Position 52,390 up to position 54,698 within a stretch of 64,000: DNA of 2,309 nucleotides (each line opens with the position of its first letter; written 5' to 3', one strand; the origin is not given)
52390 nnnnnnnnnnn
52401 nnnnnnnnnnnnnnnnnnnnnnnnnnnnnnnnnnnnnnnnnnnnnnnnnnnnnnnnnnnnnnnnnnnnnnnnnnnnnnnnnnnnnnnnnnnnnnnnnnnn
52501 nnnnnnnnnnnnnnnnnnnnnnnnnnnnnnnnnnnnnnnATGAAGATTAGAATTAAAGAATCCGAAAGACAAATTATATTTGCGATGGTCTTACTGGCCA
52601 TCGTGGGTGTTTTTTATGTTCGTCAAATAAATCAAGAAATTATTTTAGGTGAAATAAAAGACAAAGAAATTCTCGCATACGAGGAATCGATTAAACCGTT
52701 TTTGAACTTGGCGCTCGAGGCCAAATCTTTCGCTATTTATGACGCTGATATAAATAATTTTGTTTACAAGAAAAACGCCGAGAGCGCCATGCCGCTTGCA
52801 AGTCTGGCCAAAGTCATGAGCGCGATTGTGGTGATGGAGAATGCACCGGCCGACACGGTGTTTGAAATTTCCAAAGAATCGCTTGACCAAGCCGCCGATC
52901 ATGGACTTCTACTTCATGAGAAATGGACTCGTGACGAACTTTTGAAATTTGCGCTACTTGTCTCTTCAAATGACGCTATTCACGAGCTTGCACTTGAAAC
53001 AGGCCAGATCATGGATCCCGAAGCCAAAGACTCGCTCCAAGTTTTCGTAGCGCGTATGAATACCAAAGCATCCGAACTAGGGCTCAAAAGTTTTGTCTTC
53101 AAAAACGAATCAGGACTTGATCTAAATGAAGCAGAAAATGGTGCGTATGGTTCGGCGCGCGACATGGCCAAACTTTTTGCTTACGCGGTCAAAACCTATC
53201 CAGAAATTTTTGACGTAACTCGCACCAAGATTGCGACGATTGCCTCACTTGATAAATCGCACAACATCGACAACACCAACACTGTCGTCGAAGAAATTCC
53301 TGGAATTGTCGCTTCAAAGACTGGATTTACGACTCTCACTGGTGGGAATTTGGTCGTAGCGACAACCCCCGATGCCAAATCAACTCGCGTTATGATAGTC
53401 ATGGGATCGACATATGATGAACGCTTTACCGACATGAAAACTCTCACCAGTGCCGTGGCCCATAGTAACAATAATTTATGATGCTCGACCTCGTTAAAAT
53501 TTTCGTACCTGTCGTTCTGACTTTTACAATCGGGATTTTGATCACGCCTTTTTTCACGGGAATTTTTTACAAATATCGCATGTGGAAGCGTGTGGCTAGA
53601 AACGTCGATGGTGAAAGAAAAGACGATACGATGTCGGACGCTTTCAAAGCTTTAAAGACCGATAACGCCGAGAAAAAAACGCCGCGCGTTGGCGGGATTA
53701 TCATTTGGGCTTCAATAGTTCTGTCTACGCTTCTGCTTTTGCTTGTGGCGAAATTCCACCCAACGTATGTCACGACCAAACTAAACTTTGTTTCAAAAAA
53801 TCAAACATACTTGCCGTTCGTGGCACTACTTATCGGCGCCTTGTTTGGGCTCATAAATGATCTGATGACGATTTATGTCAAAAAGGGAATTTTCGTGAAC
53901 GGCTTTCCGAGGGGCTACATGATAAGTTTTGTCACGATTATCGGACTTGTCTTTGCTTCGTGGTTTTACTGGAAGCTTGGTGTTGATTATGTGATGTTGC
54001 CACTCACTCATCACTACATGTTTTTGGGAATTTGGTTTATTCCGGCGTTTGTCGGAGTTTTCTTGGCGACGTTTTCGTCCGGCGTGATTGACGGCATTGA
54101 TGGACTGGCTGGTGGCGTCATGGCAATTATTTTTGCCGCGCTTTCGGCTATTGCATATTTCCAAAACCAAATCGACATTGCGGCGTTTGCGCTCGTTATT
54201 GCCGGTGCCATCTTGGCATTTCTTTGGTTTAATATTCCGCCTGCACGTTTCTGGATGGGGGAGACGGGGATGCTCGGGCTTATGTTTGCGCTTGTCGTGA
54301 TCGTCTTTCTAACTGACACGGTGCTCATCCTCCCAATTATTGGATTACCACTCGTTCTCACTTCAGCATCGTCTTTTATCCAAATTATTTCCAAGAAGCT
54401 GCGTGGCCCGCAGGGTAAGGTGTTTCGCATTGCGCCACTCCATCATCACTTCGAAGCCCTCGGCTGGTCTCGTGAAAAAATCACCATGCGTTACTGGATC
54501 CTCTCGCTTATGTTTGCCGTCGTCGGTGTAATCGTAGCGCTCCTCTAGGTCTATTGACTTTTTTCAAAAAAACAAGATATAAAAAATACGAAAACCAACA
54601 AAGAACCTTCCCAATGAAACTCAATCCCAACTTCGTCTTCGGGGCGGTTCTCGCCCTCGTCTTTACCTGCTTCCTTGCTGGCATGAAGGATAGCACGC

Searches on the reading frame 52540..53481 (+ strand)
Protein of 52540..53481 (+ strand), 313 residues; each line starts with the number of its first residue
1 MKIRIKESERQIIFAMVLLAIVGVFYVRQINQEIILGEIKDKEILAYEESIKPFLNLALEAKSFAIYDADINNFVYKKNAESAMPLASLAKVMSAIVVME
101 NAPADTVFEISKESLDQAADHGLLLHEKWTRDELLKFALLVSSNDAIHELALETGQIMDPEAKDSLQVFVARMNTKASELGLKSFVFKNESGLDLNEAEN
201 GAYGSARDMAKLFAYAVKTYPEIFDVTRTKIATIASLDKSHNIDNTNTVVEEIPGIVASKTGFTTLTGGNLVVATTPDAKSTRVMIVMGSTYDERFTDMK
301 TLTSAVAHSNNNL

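Call 58: search_protein_families(library=ncbifam, proteins=[window:52540-53481:+], max_evalue=1e-10)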
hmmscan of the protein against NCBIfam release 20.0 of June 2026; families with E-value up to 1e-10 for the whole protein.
window:52540-53481:+ (313 aa): 5 families
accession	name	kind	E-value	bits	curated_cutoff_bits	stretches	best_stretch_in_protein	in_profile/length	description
NF008668.0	PRK11669.1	equivalog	1.9e-21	76.5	294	1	57-288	39-261/316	D-alanyl-D-alanine endopeptidase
NF000471.1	vanY_of_D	exception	1.1e-16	61.1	625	1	56-299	94-344/354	transpeptidase-like D-Ala-D-Ala carboxypeptidase VanY-D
NF008059.0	PRK10793.1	equivalog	5.4e-12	45.1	694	1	59-302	44-284/403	D-alanyl-D-alanine carboxypeptidase DacA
NF038258.2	PBP4_Staph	exception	7.4e-11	41.5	500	0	72-264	51-251/366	penicillin-binding protein PBP4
NF038273.1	strep_PBP3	exception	7.7e-11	41.6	490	0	57-291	24-268/407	D-alanyl-D-alanine carboxypeptidase PBP3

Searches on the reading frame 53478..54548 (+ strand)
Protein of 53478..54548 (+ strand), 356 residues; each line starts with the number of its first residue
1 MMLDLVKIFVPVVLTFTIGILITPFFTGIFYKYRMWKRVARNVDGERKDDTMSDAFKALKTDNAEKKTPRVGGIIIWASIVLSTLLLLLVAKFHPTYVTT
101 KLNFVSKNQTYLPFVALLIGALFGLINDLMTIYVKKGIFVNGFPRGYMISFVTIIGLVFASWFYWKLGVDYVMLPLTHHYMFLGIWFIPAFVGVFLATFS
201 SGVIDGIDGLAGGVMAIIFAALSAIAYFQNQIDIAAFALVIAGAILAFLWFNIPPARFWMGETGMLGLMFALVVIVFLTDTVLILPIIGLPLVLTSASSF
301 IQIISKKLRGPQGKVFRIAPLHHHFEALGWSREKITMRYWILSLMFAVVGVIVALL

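Call 20: find_related_loci(query=window:53478-54545:+, collection=genome_contigs, flank=6000)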
Query window:53478-54545:+ (356 aa) in genome_contigs; peptide patterns used: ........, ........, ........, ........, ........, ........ (x = any residue, [..] = any of these).
83 stretches matched a pattern; 44 encode a relative of the query (tblastn E <= 1e-3); 43 distinct loci.
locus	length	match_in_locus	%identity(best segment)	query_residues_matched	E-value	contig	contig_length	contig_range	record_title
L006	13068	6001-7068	89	1-356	0e+0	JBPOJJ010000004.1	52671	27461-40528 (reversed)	MAG: Patescibacteria group bacterium isolate MAG_20151 c_000000614937, whole genome shotgun sequence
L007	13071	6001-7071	72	1-356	3e-172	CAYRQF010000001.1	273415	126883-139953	MAG TPA_asm: uncultured Candidatus Saccharibacteria bacterium isolate SRP286056_co2_43 genome assembly, contig: NODE_24_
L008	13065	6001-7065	71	3-356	2e-169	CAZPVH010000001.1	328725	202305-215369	MAG TPA_asm: uncultured Candidatus Saccharibacteria bacterium isolate SRP342105_co1_16 genome assembly, contig: NODE_20_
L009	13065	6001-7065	72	3-356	6e-166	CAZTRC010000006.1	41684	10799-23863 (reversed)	MAG TPA_asm: uncultured Candidatus Saccharibacteria bacterium isolate SRP286056_co1_61 genome assembly, contig: NODE_935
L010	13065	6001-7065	70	4-356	1e-162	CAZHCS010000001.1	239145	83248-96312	MAG TPA_asm: uncultured Candidatus Saccharibacteria bacterium isolate SRP300315_co1_142 genome assembly, contig: NODE_10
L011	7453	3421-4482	60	1-356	1e-131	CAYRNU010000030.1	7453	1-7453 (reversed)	MAG TPA_asm: uncultured Candidatus Saccharibacteria bacterium isolate SRP292972_co3_17 genome assembly, contig: NODE_372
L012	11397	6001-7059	59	3-356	4e-128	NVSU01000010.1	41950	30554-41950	MAG: Candidatus Wolfebacteria bacterium isolate NORP133 Contig_source1383C_2088, whole genome shotgun sequence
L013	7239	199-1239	56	6-356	6e-125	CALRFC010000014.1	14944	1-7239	MAG: Candidatus Nomurabacteria bacterium isolate Ike-100m-33 genome assembly, contig: Ike-100-c1418, whole genome shotgu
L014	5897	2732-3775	55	2-356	7e-118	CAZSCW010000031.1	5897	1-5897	MAG TPA_asm: uncultured Candidatus Saccharibacteria bacterium isolate SRP135725_co1_382 genome assembly, contig: NODE_20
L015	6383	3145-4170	57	2-349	2e-116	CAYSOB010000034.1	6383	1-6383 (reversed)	MAG TPA_asm: uncultured Candidatus Saccharibacteria bacterium isolate SRP135725_co1_504 genome assembly, contig: NODE_18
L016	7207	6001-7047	56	1-356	7e-115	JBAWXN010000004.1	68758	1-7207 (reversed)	MAG: bacterium isolate ELA064 MAG064_4, whole genome shotgun sequence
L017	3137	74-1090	56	2-348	7e-118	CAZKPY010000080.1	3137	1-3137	MAG TPA_asm: uncultured Candidatus Saccharibacteria bacterium isolate SRP342105_co1_379 genome assembly, contig: NODE_47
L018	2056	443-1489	53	1-356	5e-121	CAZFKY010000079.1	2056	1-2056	MAG TPA_asm: uncultured Candidatus Saccharibacteria bacterium isolate SRP135725_co1_149 genome assembly, contig: NODE_11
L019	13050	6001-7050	52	2-356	6e-114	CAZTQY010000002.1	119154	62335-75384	MAG TPA_asm: uncultured Candidatus Saccharibacteria bacterium isolate SRP285395_co2_142 genome assembly, contig: NODE_16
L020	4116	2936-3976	55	4-356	2e-115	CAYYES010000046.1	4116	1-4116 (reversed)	MAG TPA_asm: uncultured Candidatus Saccharibacteria bacterium isolate SRP135725_co1_1 genome assembly, contig: NODE_3625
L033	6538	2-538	92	178-356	4e-103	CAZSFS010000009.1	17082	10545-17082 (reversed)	MAG TPA_asm: uncultured Candidatus Saccharibacteria bacterium isolate SRP342105_co2_225 genome assembly, contig: NODE_34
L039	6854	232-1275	46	1-356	8e-85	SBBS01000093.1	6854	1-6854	MAG: bacterium isolate Bin_46_1 Hy_contig23318, whole genome shotgun sequence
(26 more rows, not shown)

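Call 58: search_protein_families(library=ncbifam, proteins=[window:53478-54548:+], max_evalue=1e-10)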
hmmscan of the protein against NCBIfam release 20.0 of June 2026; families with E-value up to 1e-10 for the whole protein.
window:53478-54548:+ (356 aa): 2 families
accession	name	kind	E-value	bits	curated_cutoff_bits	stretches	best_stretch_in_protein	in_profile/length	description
TIGR00445.1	mraY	equivalog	8.8e-37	127.3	192.05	1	62-353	29-317/321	phospho-N-acetylmuramoyl-pentapeptide-transferase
NF053644.1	MraY_archaea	equivalog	1.5e-19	70.5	450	1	181-351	176-340/340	pseudomurein biosynthesis MraY family phospho-N-acetylmuramoyl-pentapeptide-transferase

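Call 60: search_protein_families(library=pfam, proteins=[L007:7140-7889:+, L008:7325-9184:+, L010:7014-7943:+, L033:487-873:+, L039:1363-3009:+], max_evalue=0.01)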
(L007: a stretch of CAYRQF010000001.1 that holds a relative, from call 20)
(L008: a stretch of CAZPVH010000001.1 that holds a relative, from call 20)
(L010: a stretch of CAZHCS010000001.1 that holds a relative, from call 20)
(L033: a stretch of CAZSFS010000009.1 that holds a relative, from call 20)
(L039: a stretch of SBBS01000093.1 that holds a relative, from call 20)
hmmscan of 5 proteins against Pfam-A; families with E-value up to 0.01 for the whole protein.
L007:7140-7889:+ (249 aa): 0 families

L008:7325-9184:+ (619 aa): 1 family
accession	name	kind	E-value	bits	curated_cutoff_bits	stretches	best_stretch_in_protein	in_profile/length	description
PF01145.31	Band_7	-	3.3e-22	79.8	23.6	1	253-436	19-166/176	SPFH domain / Band 7 family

L010:7014-7943:+ (309 aa): 0 families

L033:487-873:+ (128 aa): 0 families

L039:1363-3009:+ (548 aa): 3 families
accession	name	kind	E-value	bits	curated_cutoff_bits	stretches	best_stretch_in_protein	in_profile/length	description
PF07969.17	Amidohydro_3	-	4.2e-20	73.1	29.7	2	448-530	390-471/472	Amidohydrolase family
PF01979.26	Amidohydro_1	-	1.2e-09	38.3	25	1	450-506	271-321/345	Amidohydrolase family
PF22039.1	HUTI_composite_bact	-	0.0083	16.2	25.5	1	40-55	1-16/26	Imidazolonepropionase-like composite domain, bacteria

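Call 61: search_protein_families(library=padloc, proteins=[L007:7140-7889:+, L008:7325-9184:+, L010:7014-7943:+, L033:487-873:+], max_evalue=0.01)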
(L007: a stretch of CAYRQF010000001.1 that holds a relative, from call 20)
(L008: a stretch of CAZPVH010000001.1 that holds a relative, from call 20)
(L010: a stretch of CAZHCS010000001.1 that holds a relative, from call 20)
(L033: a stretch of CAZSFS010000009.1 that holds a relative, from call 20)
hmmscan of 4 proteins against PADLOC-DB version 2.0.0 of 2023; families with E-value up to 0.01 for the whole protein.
L007:7140-7889:+ (249 aa): 0 families

L008:7325-9184:+ (619 aa): 0 families

L010:7014-7943:+ (309 aa): 0 families

L033:487-873:+ (128 aa): 0 families

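Call 62: search_protein_families(library=phrogs, proteins=[L007:7140-7889:+, L008:7325-9184:+, L010:7014-7943:+, L033:487-873:+], max_evalue=0.01)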
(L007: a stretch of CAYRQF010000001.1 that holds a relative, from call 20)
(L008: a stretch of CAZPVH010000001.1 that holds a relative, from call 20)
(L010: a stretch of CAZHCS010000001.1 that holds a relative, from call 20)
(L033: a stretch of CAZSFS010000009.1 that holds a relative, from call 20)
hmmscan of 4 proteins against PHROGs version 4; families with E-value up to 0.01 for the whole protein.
L007:7140-7889:+ (249 aa): 0 families

L008:7325-9184:+ (619 aa): 1 family
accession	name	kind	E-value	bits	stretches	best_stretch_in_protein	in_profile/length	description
phrog_200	-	other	5.7e-16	59.6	1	257-499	127-319/379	lipoprotein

L010:7014-7943:+ (309 aa): 0 families

L033:487-873:+ (128 aa): 0 families
